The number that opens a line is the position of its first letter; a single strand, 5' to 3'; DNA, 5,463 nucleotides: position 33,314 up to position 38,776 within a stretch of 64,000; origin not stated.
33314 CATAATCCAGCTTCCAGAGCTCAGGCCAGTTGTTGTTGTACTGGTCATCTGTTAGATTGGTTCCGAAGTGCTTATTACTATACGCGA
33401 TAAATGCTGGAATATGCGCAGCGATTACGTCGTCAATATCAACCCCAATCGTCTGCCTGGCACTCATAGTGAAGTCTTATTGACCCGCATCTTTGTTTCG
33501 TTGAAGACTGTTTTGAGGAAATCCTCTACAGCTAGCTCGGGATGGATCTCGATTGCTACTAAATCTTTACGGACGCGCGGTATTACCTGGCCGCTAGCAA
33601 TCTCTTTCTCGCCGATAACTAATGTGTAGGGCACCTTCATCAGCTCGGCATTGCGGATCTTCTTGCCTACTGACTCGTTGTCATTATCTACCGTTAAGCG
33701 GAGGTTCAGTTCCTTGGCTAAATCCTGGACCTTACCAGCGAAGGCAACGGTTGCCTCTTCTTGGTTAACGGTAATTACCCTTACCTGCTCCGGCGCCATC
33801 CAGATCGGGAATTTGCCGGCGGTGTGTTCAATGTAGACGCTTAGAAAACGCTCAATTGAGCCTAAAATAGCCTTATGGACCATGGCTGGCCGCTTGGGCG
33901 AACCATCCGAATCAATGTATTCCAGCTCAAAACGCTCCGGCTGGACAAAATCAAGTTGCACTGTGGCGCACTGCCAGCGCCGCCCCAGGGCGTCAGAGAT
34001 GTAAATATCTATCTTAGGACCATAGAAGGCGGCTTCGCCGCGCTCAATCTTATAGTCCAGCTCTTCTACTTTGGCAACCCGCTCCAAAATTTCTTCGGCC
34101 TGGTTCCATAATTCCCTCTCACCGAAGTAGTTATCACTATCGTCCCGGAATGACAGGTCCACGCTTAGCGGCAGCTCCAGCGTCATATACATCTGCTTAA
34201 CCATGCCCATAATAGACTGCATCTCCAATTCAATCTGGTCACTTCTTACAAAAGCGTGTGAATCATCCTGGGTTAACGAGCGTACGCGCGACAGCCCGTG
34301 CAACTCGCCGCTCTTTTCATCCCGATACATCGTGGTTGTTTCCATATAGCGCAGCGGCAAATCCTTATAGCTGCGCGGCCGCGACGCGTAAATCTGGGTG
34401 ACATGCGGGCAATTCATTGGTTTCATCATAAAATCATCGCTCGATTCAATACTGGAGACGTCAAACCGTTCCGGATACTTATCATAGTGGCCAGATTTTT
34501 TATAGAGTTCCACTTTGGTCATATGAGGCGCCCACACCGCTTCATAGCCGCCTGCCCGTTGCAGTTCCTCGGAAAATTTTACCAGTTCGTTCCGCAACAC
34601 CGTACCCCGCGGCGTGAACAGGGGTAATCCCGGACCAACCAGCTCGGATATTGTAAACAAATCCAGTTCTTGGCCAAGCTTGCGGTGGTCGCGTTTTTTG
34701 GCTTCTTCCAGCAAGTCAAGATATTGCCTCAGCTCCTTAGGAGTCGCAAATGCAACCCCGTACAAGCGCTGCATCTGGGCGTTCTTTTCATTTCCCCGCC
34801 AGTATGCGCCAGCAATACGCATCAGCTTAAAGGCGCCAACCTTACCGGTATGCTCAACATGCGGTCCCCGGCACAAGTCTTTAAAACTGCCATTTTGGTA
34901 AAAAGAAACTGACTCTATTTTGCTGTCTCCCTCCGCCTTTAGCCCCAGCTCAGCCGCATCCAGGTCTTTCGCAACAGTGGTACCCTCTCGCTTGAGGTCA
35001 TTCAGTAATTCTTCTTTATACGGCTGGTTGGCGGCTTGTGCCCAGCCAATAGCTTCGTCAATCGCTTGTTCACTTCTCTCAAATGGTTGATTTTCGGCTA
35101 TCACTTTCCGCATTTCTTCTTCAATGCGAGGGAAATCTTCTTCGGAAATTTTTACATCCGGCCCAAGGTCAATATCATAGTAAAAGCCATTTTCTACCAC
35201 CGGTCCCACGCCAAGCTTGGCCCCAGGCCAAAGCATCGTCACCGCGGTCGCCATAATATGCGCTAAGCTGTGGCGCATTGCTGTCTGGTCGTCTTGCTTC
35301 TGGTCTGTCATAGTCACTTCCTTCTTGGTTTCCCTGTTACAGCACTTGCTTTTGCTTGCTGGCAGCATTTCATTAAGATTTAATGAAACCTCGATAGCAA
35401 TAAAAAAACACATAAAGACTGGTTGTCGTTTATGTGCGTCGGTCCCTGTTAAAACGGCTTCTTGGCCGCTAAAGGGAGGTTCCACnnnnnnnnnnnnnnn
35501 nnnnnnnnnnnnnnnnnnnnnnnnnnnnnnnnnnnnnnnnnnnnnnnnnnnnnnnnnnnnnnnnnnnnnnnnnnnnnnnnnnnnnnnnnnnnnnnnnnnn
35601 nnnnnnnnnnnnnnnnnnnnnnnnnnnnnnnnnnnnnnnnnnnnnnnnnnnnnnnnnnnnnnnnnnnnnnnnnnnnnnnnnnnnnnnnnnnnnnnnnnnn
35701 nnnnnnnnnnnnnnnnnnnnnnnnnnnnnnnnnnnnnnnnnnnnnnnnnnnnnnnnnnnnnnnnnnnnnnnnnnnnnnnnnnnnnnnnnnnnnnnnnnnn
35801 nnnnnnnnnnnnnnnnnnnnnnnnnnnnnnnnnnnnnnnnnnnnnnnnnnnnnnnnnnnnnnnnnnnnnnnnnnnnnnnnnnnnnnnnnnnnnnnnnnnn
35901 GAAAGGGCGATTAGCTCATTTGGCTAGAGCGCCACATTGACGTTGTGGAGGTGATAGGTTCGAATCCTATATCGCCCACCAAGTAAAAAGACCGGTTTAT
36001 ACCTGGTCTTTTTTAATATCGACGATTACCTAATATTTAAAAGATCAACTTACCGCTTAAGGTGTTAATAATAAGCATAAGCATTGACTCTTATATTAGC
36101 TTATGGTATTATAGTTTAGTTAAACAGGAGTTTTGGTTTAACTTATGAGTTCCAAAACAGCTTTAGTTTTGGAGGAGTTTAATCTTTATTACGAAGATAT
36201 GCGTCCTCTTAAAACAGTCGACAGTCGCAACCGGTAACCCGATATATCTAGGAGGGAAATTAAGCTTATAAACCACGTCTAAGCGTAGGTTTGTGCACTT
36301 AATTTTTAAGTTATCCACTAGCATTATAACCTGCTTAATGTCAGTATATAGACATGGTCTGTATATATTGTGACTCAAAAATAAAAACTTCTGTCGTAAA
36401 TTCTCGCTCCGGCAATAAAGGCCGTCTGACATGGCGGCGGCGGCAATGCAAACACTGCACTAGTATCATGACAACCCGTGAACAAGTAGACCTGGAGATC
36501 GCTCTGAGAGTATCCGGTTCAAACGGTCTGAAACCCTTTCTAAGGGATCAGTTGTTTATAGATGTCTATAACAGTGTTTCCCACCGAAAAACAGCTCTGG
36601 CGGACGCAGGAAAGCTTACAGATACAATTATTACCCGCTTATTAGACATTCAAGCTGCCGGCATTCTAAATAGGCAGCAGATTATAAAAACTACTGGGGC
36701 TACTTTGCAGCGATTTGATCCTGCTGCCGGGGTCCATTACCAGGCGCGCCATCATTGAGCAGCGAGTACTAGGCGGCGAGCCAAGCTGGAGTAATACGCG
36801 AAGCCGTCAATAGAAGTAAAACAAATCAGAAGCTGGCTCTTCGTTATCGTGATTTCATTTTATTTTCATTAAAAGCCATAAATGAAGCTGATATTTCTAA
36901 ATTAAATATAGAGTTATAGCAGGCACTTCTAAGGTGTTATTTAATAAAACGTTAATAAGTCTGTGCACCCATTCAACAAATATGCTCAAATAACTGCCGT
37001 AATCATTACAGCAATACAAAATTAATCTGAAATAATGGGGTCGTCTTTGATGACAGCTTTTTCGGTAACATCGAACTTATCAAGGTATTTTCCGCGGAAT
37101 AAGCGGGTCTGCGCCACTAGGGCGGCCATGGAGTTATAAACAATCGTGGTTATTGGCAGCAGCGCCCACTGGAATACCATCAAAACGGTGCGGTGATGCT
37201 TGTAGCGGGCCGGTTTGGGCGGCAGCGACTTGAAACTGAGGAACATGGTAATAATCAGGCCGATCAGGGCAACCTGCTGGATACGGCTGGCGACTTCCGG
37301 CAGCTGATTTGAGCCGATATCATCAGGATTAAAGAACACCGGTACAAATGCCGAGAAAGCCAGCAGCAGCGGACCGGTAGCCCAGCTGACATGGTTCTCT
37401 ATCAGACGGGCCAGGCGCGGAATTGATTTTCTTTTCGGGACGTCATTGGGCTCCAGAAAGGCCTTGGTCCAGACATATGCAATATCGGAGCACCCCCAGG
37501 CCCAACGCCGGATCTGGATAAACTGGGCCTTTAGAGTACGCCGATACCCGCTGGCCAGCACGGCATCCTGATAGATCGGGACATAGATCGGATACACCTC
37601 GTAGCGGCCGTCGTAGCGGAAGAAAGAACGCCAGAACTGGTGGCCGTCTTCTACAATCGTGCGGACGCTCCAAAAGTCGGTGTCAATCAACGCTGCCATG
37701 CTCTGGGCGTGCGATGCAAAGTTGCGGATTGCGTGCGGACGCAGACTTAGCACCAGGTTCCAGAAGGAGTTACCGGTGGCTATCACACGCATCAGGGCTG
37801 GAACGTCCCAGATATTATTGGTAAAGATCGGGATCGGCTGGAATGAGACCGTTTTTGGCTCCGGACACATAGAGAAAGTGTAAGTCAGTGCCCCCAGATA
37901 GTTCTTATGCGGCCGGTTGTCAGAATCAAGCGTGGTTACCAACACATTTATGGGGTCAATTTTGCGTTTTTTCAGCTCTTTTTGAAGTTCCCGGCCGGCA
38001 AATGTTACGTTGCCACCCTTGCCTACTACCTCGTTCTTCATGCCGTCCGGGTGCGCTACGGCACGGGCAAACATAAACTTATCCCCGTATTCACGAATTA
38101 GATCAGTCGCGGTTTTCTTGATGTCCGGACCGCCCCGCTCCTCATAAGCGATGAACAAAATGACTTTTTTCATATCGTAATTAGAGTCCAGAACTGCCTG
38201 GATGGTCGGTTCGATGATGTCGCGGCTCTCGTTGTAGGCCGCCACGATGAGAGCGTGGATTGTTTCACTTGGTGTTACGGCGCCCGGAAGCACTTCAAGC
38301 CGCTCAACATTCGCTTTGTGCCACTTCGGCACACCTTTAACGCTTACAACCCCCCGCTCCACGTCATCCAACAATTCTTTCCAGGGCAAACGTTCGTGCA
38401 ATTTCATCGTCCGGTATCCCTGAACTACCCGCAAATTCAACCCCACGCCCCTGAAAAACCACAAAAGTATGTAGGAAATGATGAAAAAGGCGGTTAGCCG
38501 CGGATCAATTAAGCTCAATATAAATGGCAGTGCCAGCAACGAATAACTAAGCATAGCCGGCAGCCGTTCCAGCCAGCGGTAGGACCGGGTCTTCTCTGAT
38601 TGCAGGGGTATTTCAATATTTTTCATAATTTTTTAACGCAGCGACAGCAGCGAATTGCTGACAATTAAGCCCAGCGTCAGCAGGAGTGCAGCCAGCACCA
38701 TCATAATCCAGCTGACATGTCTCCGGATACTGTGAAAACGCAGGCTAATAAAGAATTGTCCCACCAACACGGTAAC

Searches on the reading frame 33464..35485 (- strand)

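Call 47: search_protein_families(library=pfam, proteins=[window:33464-35485:-], max_evalue=0.001)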
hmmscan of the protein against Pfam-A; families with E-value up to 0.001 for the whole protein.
window:33464-35485:- (673 aa): 3 families
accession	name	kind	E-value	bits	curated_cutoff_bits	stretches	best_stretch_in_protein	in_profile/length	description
PF00587.30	tRNA-synt_2b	-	2.5e-40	138.9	29.3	1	346-554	5-178/179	tRNA synthetase class II core domain (G, H, P, S and T)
PF07973.19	tRNA_SAD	-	7.1e-16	58.4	24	1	193-242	1-44/44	Threonyl and Alanyl tRNA synthetase second additional domain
PF03129.25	HGTP_anticodon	-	4e-15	56.2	21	1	567-654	1-89/94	Anticodon binding domain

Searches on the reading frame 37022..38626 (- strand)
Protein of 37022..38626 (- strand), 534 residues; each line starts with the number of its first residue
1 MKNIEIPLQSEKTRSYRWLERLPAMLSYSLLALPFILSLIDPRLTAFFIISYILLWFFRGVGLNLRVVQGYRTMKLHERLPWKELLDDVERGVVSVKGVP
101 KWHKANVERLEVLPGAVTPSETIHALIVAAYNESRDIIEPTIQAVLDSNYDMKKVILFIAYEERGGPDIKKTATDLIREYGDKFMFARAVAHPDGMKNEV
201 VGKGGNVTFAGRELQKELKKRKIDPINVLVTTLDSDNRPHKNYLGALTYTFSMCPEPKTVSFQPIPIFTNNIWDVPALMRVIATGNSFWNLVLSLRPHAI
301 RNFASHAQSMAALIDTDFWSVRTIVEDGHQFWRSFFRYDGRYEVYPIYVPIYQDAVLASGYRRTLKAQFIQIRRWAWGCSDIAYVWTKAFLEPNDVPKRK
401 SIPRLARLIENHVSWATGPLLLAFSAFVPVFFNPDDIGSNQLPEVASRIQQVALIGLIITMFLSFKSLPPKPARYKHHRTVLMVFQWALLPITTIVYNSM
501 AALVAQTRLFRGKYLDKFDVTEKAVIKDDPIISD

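Call 47: search_protein_families(library=pfam, proteins=[window:37022-38626:-], max_evalue=0.001)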
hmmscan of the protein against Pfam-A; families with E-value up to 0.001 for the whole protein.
window:37022-38626:- (534 aa): 1 family
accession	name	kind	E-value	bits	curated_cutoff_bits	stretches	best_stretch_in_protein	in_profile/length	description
PF13632.12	Glyco_trans_2_3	-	0.00019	21.7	27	1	230-431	2-153/198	Glycosyl transferase family group 2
